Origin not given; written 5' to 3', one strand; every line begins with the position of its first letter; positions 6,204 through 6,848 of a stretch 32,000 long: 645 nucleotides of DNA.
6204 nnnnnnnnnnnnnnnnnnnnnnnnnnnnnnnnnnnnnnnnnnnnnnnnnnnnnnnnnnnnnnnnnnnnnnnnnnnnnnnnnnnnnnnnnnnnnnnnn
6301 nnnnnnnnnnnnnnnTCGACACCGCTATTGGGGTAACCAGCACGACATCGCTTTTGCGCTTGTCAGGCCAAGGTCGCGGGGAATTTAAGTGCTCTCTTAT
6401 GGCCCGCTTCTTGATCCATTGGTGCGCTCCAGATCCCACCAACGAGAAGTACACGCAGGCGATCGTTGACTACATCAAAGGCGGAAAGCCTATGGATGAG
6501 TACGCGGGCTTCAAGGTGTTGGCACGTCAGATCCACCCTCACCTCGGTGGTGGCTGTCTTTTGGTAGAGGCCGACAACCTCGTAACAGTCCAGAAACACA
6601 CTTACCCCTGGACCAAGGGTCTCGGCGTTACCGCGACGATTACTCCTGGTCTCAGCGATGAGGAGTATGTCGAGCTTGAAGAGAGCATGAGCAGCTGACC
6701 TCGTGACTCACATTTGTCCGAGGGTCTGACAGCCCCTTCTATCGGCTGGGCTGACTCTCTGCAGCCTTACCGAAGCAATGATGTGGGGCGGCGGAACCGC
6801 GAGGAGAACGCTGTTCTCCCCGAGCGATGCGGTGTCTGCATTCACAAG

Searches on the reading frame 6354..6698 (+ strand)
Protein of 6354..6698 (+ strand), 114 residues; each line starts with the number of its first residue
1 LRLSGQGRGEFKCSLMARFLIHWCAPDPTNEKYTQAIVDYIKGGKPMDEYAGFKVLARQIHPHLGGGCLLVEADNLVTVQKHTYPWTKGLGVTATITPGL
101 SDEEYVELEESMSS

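Call 45: search_protein_families(library=pfam, proteins=[window:6354-6698:+], max_evalue=0.01)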
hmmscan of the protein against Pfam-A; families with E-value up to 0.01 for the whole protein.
window:6354-6698:+ (114 aa): 1 family
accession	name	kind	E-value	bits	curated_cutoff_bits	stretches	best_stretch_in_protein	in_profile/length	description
PF11746.14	DUF3303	-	8.7e-13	48.6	21.2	1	18-111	2-90/92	Domain of unknown function (DUF3303)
